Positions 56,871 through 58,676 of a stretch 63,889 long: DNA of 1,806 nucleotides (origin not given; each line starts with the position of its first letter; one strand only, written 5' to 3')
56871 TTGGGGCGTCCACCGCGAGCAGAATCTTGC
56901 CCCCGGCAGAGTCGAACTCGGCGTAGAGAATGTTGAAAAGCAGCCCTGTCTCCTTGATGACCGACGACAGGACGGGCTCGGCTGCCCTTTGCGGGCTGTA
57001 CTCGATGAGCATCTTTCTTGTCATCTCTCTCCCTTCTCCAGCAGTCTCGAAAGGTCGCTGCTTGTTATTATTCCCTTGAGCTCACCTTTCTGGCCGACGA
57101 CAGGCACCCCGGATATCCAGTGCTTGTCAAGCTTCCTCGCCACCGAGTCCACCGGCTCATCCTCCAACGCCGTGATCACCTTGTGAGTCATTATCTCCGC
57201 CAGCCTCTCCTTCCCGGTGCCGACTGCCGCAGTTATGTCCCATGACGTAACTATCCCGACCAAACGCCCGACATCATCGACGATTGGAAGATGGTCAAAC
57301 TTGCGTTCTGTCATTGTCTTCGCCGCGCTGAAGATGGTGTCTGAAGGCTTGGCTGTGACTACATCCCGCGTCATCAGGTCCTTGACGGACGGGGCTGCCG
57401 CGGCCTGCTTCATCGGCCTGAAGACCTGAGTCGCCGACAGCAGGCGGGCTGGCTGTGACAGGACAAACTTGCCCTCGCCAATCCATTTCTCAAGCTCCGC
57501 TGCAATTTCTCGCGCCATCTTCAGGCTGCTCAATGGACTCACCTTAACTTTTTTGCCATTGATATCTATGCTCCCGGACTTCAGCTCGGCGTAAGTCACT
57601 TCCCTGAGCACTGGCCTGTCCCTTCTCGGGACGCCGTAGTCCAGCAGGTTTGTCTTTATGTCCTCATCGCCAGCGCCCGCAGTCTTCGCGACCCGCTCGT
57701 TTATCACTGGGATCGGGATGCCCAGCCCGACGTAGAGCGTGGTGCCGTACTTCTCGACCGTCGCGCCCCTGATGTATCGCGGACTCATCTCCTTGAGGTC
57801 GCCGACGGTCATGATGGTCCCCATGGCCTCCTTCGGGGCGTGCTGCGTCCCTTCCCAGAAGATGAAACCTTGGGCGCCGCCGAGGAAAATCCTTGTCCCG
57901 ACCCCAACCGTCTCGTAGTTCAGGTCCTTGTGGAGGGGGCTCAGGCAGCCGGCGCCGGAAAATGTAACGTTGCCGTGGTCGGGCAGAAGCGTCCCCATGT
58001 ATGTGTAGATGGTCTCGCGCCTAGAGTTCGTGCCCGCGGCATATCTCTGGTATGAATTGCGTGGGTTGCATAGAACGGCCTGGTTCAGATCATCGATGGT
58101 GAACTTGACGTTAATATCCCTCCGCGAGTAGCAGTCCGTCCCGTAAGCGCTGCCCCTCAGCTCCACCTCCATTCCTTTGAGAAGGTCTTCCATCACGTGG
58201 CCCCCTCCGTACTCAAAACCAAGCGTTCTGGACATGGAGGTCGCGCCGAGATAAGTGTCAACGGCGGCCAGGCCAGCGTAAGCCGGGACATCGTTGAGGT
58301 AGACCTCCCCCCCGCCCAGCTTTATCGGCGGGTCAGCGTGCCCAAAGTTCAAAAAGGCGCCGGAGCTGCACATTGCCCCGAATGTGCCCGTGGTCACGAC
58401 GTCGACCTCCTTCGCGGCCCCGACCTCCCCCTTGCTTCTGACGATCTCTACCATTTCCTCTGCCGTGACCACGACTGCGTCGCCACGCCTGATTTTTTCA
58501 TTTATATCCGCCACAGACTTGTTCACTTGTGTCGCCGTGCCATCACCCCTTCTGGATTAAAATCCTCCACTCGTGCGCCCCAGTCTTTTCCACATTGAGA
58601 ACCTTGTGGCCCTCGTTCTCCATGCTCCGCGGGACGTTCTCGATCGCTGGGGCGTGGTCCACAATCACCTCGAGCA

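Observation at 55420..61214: Overlapping seven-gene operon joining a ubiquitin-like sulfur-carrier/E1/TusA relay to the methanogen-type homocysteine machinery, with a convergent JAMM peptidase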

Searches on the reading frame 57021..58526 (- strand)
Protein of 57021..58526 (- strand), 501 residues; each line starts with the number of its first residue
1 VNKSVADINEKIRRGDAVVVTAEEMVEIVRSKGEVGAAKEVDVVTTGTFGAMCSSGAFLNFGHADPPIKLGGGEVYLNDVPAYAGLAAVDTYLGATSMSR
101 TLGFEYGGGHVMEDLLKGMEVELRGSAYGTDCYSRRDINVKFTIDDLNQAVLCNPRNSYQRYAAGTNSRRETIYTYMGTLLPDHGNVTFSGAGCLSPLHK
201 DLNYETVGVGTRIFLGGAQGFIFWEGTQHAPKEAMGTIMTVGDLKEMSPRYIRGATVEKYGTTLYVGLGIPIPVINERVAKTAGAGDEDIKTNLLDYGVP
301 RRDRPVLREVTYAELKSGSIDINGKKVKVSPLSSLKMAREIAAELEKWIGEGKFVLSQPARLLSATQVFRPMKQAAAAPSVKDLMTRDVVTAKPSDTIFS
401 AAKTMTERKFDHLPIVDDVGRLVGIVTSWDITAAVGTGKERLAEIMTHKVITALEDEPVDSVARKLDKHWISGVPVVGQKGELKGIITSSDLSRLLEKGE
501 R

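Call 3: search_protein_families(library=pfam, proteins=[window:57021-58526:-], max_evalue=0.01)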
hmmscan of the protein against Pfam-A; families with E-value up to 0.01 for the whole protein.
window:57021-58526:- (501 aa): 2 families
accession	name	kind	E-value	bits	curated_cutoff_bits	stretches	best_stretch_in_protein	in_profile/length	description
PF01837.22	HcyBio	-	3.5e-139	464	26.2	1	17-356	1-349/349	Homocysteine biosynthesis enzyme, sulfur-incorporation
PF00571.33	CBS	-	6.3e-31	106.9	24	2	381-435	1-55/57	CBS domain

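Call 4: search_protein_families(library=ncbifam, proteins=[window:57021-58526:-], max_evalue=0.01)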
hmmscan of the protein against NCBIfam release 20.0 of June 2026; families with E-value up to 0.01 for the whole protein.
window:57021-58526:- (501 aa): 27 families (the best 25 are shown)
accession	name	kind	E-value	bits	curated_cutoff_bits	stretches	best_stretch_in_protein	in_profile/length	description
TIGR03287.1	methan_mark_16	hypoth_equivalog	9.2e-44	149.5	363.95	1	19-314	1-288/391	methanogenesis marker 16 metalloprotein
TIGR01302.1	IMP_dehydrog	equivalog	2.2e-16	59.8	481.5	1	380-495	81-199/450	IMP dehydrogenase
NF011447.0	PRK14869.2-3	equivalog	7.2e-16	57.9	522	2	380-432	69-121/540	putative manganese-dependent inorganic diphosphatase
NF053603.1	HhpR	exception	1.6e-13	50.5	520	2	357-434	206-277/282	CBS domain-containing high hydrostatic pressure regulator HhpR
NF011448.0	PRK14869.2-4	equivalog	5e-11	41.6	562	1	367-433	62-128/563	putative manganese-dependent inorganic diphosphatase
NF011442.0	PRK14869.1-4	equivalog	2.6e-10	39.4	400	1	363-433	54-124/543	putative manganese-dependent inorganic diphosphatase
NF041552.1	TF_PrdR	equivalog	3.1e-10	39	795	2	363-434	53-124/577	sigma-54 dependent transcriptional regulator PrdR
NF038279.1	TF_CBS_SpxR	exception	7.7e-10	38.1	600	2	401-492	212-301/427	CBS-HotDog domain-containing transcription factor SpxR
TIGR00400.1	mgtE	equivalog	1.4e-09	37.3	232.75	2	438-496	193-251/450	magnesium transporter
NF011443.0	PRK14869.1-5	equivalog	2e-09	36.5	335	1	365-434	55-124/546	putative manganese-dependent inorganic diphosphatase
NF053863.1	DS11_antiphage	equivalog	3.6e-09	36.2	260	1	374-494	68-190/305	CBS domain-containing anti-phage protein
NF011440.0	PRK14869.1-2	equivalog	4.4e-09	35.5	746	1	379-445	67-133/541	putative manganese-dependent inorganic diphosphatase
TIGR01186.1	proV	subfamily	1.3e-08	34.4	326.6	1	372-497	235-358/363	betaine/proline/choline family ABC transporter ATP-binding protein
NF005869.0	PRK07807.1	equivalog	3.3e-08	33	549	1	382-493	92-201/479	GuaB1 family IMP dehydrogenase-related protein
NF011445.0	PRK14869.2-1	equivalog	6.2e-08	31.5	483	1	362-428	51-117/548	putative manganese-dependent inorganic diphosphatase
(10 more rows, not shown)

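Call 22: find_homologous_proteins(query=window:57021-58526:-, max_evalue=1e-30)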
Query window:57021-58526:- (501 aa): 8000 proteins with E <= 1e-30 among 8000 candidates; the best 120 are listed.
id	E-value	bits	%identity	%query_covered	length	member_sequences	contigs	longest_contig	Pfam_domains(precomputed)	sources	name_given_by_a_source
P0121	0.0e+0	1023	90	100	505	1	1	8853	PF01837.23,PF00571.34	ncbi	ncbi:MAG: homocysteine biosynthesis protein [Candidatus Hadarchaeota archaeon]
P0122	5.9e-259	878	76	99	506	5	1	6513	PF01837.23,PF00571.34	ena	-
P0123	1.2e-258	877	76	99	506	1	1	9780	PF01837.23,PF00571.34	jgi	jgi:uncharacterized protein (DUF39 family)/CBS domain-containing protein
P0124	1.0e-255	867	76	99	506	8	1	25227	PF01837.23,PF00571.34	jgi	jgi:uncharacterized protein (DUF39 family)/CBS domain-containing protein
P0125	1.3e-253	860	76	99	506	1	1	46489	PF01837.23,PF00571.34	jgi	jgi:uncharacterized protein (DUF39 family)/CBS domain-containing protein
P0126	1.4e-253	860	75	100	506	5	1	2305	PF01837.23,PF00571.34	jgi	-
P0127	2.5e-249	846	74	100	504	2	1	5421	PF01837.23,PF00571.34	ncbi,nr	ncbi:MAG: homocysteine biosynthesis protein [Hadesarchaea archaeon]|nr:homocysteine biosynthesis pro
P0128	1.8e-246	837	74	100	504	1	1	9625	PF01837.23,PF00571.34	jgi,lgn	jgi:uncharacterized protein (DUF39 family)/predicted transcriptional regulator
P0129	1.1e-245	834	74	99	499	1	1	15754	PF01837.23,PF00571.34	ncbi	-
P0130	3.3e-245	833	74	99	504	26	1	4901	PF01837.23,PF00571.34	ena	-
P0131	5.8e-245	832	73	100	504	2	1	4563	PF01837.23,PF00571.34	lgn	-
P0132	1.4e-244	830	73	99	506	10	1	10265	PF01837.23,PF00571.34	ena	-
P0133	1.9e-244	830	73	99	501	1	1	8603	PF01837.23,PF00571.34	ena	-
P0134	2.0e-244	830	73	100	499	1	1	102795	PF01837.23,PF00571.34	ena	-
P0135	8.3e-244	828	73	99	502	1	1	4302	PF01837.23,PF00571.34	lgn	-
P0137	5.0e-241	819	72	99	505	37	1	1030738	PF01837.23,PF00571.34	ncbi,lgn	-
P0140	2.6e-240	816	73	99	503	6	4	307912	PF01837.23,PF00571.34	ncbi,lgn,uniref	ncbi:MAG: homocysteine biosynthesis protein [Candidatus Hadarchaeum sp.]|uniref:homocysteine biosynt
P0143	6.4e-239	812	71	99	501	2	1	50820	PF01837.23,PF00571.34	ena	-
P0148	3.4e-237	806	72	99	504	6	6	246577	PF01837.23,PF00571.34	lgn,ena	-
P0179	1.4e-225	768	66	100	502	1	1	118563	PF01837.23,PF00571.34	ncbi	ncbi:MAG: homocysteine biosynthesis protein [Candidatus Hadarchaeales archaeon]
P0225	3.0e-211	721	64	99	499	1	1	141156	PF01837.23,PF00571.34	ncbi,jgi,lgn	-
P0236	1.1e-206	706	60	99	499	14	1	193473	PF01837.23,PF00571.34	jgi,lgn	jgi:uncharacterized protein (DUF39 family)/predicted transcriptional regulator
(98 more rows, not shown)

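Call 23: find_encoding_contigs(protein=P0121, flank=10000, max_places=2)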
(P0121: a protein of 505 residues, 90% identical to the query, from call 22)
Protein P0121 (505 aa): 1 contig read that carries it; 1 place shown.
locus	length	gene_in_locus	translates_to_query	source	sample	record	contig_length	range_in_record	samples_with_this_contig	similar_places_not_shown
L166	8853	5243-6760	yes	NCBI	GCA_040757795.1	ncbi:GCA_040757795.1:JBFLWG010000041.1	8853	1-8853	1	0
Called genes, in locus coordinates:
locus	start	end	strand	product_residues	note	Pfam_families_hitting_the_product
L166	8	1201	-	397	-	PF00155:Aminotran_1_2, PF00266:Aminotran_5, PF05889:SepSecS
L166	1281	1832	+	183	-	PF04467:DUF483 (weak)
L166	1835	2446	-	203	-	PF05724:TPMT, PF13489:Methyltransf_23, PF01209:Ubie_methyltran, PF05175:MTS (weak), PF13847:Methyltransf_31, PF08241:Methyltransf_11, PF08242:Methyltransf_12, PF13649:Methyltransf_25, +1 more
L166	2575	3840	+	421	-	PF00291:PALP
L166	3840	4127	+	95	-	PF02597:ThiS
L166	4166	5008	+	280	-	PF00899:ThiF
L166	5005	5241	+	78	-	PF01206:TusA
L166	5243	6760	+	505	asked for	PF01837:HcyBio, PF00571:CBS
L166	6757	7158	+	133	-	PF09383:NIL, PF13183:Fer4_8 (faint), PF12838:Fer4_7 (weak), PF13187:Fer4_9 (faint), PF00037:Fer4 (weak), PF14697:Fer4_21, PF12838:Fer4_7, PF00037:Fer4 (weak), +5 more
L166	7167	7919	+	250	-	PF27030:AbpE_bact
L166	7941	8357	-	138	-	PF01398:JAB (weak), PF14464:Prok-JAB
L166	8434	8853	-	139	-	?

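Call 24: find_encoding_contigs(protein=P0137, flank=8000, max_places=1)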
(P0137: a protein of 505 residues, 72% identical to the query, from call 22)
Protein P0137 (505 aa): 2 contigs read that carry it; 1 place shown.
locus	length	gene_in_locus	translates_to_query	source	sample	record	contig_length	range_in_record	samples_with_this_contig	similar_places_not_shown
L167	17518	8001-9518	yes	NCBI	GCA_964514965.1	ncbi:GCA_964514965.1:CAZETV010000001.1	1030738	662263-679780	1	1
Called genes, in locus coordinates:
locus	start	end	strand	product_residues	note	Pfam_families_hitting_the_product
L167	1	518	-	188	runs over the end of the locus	PF13238:AAA_18, PF13671:AAA_33 (weak), PF13207:AAA_17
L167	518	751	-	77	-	PF01037:AsnC_trans_reg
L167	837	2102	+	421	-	PF00266:Aminotran_5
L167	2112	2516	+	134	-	PF01592:NifU_N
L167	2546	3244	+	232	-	-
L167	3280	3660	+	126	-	PF01381:HTH_3 (faint)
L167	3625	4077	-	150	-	PF08915:tRNA-Thr_ED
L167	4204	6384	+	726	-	PF00403:HMA, PF00122:E1-E2_ATPase, PF00702:Hydrolase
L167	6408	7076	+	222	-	PF02568:ThiI, PF06508:QueC (faint)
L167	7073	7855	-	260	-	PF01946:Thi4, PF00890:FAD_binding_2 (weak), PF01266:DAO (weak), PF01494:FAD_binding_3 (weak), PF03486:HI0933_like, PF07992:Pyr_redox_2 (weak), PF12831:FAD_oxidored, PF13450:NAD_binding_8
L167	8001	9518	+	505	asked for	PF01837:HcyBio, PF00571:CBS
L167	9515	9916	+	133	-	PF09383:NIL, PF13183:Fer4_8 (faint), PF25160:LdpA_Fe-S-bd (faint), PF13237:Fer4_10 (weak), PF14697:Fer4_21, PF12838:Fer4_7, PF13187:Fer4_9 (weak), PF00037:Fer4, +4 more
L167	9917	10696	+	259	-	PF27030:AbpE_bact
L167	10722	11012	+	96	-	PF02597:ThiS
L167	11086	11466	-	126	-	PF02915:Rubrerythrin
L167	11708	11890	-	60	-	-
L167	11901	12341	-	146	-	PF03551:PadR, PF24273:TRASH_HVO_1752_C (weak)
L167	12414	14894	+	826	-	PF00403:HMA, PF19803:DUF6286 (faint), PF00403:HMA, PF00122:E1-E2_ATPase, PF00702:Hydrolase, PF08282:Hydrolase_3 (weak)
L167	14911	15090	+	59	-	PF04945:YHS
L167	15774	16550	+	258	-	PF01925:TauE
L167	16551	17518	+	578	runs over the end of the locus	PF00890:FAD_binding_2, PF01266:DAO (faint), PF03486:HI0933_like (faint), PF07992:Pyr_redox_2 (faint), PF12831:FAD_oxidored, PF02910:Succ_DH_flav_C (weak)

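Call 25: find_encoding_contigs(protein=P0143, flank=10000, max_places=1)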
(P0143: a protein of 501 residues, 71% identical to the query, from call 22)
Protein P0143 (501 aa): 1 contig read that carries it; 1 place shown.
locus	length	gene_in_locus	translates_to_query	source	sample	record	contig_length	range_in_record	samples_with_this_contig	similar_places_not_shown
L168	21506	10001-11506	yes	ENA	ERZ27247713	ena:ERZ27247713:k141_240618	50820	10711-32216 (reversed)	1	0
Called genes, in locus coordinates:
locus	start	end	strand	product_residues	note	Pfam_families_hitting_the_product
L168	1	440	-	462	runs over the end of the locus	PF02310:B12-binding, PF04055:Radical_SAM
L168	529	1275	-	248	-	PF02596:DUF169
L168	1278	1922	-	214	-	PF02596:DUF169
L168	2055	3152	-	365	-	PF03773:ArsP_1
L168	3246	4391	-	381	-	PF00037:Fer4 (weak), PF12837:Fer4_6 (weak), PF13237:Fer4_10 (weak), PF14697:Fer4_21 (faint), PF12800:Fer4_4 (faint), PF13187:Fer4_9 (weak), PF04422:FrhB_FdhB_N, PF04432:FrhB_FdhB_C, +1 more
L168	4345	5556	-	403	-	PF01571:GCV_T, PF08669:GCV_T_C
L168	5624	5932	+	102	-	PF02597:ThiS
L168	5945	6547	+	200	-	PF01209:Ubie_methyltran, PF13489:Methyltransf_23, PF02353:CMAS (weak), PF07021:MetW (weak), PF13847:Methyltransf_31, PF13649:Methyltransf_25, PF08241:Methyltransf_11, PF08242:Methyltransf_12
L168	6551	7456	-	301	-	PF00890:FAD_binding_2 (faint), PF01134:GIDA (faint), PF01266:DAO (faint), PF01946:Thi4 (faint), PF03486:HI0933_like (faint), PF07992:Pyr_redox_2, PF13738:Pyr_redox_3, PF00070:Pyr_redox (weak), +2 more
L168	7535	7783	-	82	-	PF00462:Glutaredoxin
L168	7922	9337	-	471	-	PF01435:Peptidase_M48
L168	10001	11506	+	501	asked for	PF01837:HcyBio, PF00571:CBS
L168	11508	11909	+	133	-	PF09383:NIL, PF13237:Fer4_10, PF00037:Fer4 (weak), PF12837:Fer4_6 (weak), PF14697:Fer4_21, PF12838:Fer4_7, PF13187:Fer4_9 (weak), PF00037:Fer4, +4 more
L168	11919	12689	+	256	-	PF27030:AbpE_bact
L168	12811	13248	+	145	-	PF02826:2-Hacid_dh_C (weak), PF13241:NAD_binding_7, PF02254:TrkA_N (faint)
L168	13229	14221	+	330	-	PF00490:ALAD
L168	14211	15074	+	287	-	PF01379:Porphobil_deam, PF03900:Porphobil_deamC (weak)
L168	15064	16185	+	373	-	PF05201:GlutR_N, PF02826:2-Hacid_dh_C, PF01262:AlaDh_PNT_C, PF01488:Shikimate_DH, PF00745:GlutR_dimer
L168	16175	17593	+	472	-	PF00590:TP_methylase, PF02602:HEM4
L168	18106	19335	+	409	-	PF00202:Aminotran_3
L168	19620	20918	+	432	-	PF03601:Cons_hypoth698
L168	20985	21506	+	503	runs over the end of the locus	PF03460:NIR_SIR_ferr, PF01077:NIR_SIR, PF03460:NIR_SIR_ferr, PF01077:NIR_SIR (weak)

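Call 42: find_encoding_contigs(protein=P0140, flank=6000, max_places=3)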
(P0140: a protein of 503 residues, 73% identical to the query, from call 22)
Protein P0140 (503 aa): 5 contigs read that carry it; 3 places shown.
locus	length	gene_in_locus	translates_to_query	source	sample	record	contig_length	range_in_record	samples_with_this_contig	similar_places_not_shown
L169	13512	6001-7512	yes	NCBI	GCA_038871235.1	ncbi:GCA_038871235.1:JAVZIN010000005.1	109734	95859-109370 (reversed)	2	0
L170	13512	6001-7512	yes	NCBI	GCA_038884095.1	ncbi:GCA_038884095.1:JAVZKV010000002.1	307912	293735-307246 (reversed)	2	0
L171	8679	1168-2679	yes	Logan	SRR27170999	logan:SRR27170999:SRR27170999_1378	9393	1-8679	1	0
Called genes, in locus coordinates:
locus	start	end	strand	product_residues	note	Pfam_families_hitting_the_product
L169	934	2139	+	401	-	PF13379:NMT1_2 (faint), PF09084:NMT1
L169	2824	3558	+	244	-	PF00005:ABC_tran, PF13304:AAA_21 (faint)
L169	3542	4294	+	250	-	PF00528:BPD_transp_1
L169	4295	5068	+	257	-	PF00528:BPD_transp_1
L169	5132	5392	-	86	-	PF00462:Glutaredoxin, PF13417:GST_N_3 (weak)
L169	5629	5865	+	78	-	PF12797:Fer4_2 (weak), PF12837:Fer4_6 (weak), PF13237:Fer4_10 (faint), PF00037:Fer4 (weak), PF13370:Fer4_13, PF13459:Fer4_15, PF14697:Fer4_21 (faint)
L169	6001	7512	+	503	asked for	PF01837:HcyBio, PF00571:CBS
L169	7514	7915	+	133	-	PF09383:NIL, PF12838:Fer4_7 (weak), PF12797:Fer4_2 (weak), PF13237:Fer4_10, PF00037:Fer4 (weak), PF14697:Fer4_21, PF12838:Fer4_7, PF00037:Fer4, +6 more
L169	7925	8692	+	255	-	PF27030:AbpE_bact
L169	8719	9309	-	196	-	PF02596:DUF169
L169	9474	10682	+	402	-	PF05889:SepSecS, PF00155:Aminotran_1_2, PF00266:Aminotran_5, PF01041:DegT_DnrJ_EryC1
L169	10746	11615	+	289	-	PF00899:ThiF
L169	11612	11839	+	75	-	PF01206:TusA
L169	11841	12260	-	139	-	PF01398:JAB, PF14464:Prok-JAB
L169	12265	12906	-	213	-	PF12705:PDDEXK_1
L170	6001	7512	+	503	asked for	PF01837:HcyBio, PF00571:CBS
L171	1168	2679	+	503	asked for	PF01837:HcyBio, PF00571:CBS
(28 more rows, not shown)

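Call 43: find_encoding_contigs(protein=P0148, flank=6000, max_places=3)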
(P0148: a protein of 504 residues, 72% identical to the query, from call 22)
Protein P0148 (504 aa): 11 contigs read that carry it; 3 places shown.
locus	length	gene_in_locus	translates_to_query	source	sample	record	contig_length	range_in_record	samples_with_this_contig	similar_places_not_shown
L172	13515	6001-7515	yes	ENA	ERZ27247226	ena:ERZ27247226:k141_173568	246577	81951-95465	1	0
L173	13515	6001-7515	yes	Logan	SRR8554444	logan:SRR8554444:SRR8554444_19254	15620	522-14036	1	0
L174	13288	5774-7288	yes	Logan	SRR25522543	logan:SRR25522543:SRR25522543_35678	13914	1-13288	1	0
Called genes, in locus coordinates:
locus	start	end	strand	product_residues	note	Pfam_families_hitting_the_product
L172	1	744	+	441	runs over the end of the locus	PF01180:DHO_dh, PF01207:Dus (faint), PF00037:Fer4 (faint), PF12837:Fer4_6 (faint), PF12838:Fer4_7 (faint), PF14697:Fer4_21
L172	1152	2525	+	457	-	PF02629:CoA_binding, PF13380:CoA_binding_2, PF13607:Succ_CoA_lig, PF19045:Ligase_CoA_2 (weak)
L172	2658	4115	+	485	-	PF06253:MTTB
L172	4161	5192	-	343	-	PF02423:OCD_Mu_crystall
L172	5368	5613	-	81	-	PF00462:Glutaredoxin, PF13192:Thioredoxin_3 (faint)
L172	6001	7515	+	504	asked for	PF01837:HcyBio, PF00571:CBS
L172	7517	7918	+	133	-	PF09383:NIL, PF13237:Fer4_10 (weak), PF00037:Fer4 (weak), PF12837:Fer4_6 (weak), PF14697:Fer4_21, PF12838:Fer4_7, PF13187:Fer4_9 (weak), PF00037:Fer4, +4 more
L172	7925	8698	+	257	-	PF27030:AbpE_bact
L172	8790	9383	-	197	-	PF02596:DUF169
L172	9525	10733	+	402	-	PF05889:SepSecS, PF00155:Aminotran_1_2, PF01041:DegT_DnrJ_EryC1, PF00266:Aminotran_5, PF00282:Pyridoxal_deC (faint)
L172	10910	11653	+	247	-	PF00899:ThiF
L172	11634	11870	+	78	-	PF01206:TusA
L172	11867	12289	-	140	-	PF01398:JAB, PF14464:Prok-JAB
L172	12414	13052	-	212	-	PF12705:PDDEXK_1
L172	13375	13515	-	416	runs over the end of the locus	PF20720:nSTAND3 (weak), PF13173:AAA_14, PF13635:DUF4143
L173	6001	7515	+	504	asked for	PF01837:HcyBio, PF00571:CBS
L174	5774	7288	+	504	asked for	PF01837:HcyBio, PF00571:CBS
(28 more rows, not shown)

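Call 44: find_encoding_contigs(protein=P0236, flank=6000, max_places=2)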
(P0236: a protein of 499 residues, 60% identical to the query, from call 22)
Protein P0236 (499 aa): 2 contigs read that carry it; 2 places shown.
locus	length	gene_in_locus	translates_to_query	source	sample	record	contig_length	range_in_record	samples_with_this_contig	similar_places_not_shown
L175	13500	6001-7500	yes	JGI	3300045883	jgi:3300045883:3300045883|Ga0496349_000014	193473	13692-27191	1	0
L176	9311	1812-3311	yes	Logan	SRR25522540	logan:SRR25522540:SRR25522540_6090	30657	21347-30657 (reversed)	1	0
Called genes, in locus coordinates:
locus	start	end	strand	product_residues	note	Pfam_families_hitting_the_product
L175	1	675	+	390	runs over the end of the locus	PF00155:Aminotran_1_2, PF00266:Aminotran_5, PF01041:DegT_DnrJ_EryC1 (weak), PF01053:Cys_Met_Meta_PP (faint)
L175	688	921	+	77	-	PF08984:DUF1858 (weak)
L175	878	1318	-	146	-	PF03473:MOSC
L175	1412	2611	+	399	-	PF00753:Lactamase_B, PF19583:ODP, PF00258:Flavodoxin_1 (weak)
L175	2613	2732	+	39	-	-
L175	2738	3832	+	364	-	PF04282:DUF438, PF01814:Hemerythrin, PF08448:PAS_4 (weak), PF13596:PAS_10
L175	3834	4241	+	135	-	PF01451:LMWPc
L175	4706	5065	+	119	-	PF00005:ABC_tran, PF13304:AAA_21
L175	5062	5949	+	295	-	PF12679:ABC2_membrane_2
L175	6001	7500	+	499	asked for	PF01837:HcyBio, PF00571:CBS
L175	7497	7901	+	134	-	PF09383:NIL, PF00037:Fer4 (weak), PF12797:Fer4_2 (weak), PF12837:Fer4_6 (weak), PF13237:Fer4_10, PF14697:Fer4_21, PF12838:Fer4_7, PF00037:Fer4, +4 more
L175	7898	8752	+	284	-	PF00899:ThiF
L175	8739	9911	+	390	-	PF00155:Aminotran_1_2, PF01041:DegT_DnrJ_EryC1 (weak), PF01212:Beta_elim_lyase (weak), PF05889:SepSecS, PF00266:Aminotran_5, PF01276:OKR_DC_1 (weak)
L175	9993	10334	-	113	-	PF01850:PIN (weak)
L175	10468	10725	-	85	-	-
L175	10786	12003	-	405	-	PF01384:PHO4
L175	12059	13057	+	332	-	PF04014:MazE_antitoxin, PF01895:PhoU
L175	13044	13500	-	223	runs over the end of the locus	PF01865:PhoU_div, PF01895:PhoU (faint)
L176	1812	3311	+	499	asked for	PF01837:HcyBio, PF00571:CBS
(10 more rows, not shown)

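Call 61: find_encoding_contigs(protein=P0179, flank=7000, max_places=2)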
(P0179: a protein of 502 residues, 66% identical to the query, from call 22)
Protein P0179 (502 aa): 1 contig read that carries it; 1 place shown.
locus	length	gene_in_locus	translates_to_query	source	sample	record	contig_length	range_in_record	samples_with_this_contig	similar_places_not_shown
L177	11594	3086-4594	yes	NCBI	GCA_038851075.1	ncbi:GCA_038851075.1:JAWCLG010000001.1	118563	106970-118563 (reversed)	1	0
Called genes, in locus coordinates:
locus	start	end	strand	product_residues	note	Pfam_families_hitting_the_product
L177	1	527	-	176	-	PF01946:Thi4, PF00890:FAD_binding_2 (faint), PF01266:DAO, PF01494:FAD_binding_3 (weak), PF07992:Pyr_redox_2 (weak), PF12831:FAD_oxidored, PF01593:Amino_oxidase (weak), PF13450:NAD_binding_8, +1 more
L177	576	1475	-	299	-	PF00890:FAD_binding_2 (faint), PF01134:GIDA (faint), PF01266:DAO (faint), PF01946:Thi4 (faint), PF03486:HI0933_like (faint), PF07992:Pyr_redox_2, PF13738:Pyr_redox_3, PF00070:Pyr_redox, +2 more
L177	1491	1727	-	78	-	PF00462:Glutaredoxin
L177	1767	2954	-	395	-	PF00753:Lactamase_B, PF19583:ODP, PF00258:Flavodoxin_1 (weak)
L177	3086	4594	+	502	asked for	PF01837:HcyBio, PF00571:CBS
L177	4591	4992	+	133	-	PF09383:NIL, PF13187:Fer4_9 (faint), PF12838:Fer4_7 (weak), PF14697:Fer4_21, PF13237:Fer4_10 (weak), PF00037:Fer4 (weak), PF12838:Fer4_7, PF00037:Fer4 (weak), +5 more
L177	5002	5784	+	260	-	PF27030:AbpE_bact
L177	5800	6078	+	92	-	PF02597:ThiS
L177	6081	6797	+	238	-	PF00899:ThiF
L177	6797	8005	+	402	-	PF00155:Aminotran_1_2, PF00266:Aminotran_5, PF01041:DegT_DnrJ_EryC1, PF05889:SepSecS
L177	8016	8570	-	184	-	-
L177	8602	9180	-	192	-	PF01926:MMR_HSR1, PF02421:FeoB_N, PF03193:RsgA_GTPase (faint)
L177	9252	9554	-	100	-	PF02597:ThiS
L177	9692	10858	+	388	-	PF00764:Arginosuc_synth, PF20979:Arginosuc_syn_C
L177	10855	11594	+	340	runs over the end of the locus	PF01118:Semialdhyde_dh, PF22698:Semialdhyde_dhC_1, PF02774:Semialdhyde_dhC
